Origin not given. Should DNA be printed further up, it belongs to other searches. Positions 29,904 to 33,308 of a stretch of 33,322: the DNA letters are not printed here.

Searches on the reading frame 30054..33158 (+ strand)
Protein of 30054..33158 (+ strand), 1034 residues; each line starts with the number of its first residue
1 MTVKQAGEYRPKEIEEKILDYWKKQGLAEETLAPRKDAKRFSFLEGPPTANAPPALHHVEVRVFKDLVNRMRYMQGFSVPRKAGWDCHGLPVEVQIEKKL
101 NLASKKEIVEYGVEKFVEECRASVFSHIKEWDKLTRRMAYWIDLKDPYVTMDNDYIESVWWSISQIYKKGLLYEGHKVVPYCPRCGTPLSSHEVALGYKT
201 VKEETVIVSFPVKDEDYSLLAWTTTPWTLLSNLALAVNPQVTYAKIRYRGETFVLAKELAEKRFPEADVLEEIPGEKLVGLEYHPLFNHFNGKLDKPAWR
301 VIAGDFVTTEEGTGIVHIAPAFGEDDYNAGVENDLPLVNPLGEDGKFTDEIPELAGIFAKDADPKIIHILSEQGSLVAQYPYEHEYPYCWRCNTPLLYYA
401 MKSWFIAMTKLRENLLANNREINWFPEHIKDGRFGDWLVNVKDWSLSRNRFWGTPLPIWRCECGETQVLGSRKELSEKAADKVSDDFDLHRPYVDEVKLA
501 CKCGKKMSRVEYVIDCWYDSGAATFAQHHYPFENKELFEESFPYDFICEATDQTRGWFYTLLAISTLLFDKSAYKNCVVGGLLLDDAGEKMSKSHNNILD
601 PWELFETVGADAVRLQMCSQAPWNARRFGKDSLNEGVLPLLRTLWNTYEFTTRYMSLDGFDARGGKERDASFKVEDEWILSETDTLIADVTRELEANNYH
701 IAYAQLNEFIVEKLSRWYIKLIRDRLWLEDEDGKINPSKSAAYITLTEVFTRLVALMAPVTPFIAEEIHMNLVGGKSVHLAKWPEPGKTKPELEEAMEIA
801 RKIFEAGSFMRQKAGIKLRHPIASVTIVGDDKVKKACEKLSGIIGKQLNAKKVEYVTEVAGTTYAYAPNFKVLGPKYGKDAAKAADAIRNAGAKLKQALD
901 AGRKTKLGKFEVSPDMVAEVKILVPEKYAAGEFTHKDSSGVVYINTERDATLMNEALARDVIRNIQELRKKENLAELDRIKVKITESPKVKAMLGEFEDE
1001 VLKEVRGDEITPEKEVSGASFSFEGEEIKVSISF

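Call 9: search_protein_families(library=pfam, proteins=[window:30054-33158:+], max_evalue=0.001)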
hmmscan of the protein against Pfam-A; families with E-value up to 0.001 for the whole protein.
window:30054-33158:+ (1034 aa): 4 families
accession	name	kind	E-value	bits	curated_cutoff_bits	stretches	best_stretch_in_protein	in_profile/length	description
PF00133.28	tRNA-synt_1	-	3.3e-114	382.3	22.7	1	18-620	2-405/414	tRNA synthetases class I (I, L, M and V)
PF08264.19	Anticodon_1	-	1.1e-31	110.1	25.1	1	676-825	1-146/148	Anticodon-binding domain of tRNA ligase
PF19302.4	DUF5915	-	7.3e-26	91.3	27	1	843-1032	3-192/195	Domain of unknown function (DUF5915)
PF09334.17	tRNA-synt_1g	-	4.9e-09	35.9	20.1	0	50-193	10-134/391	tRNA synthetases class I (M)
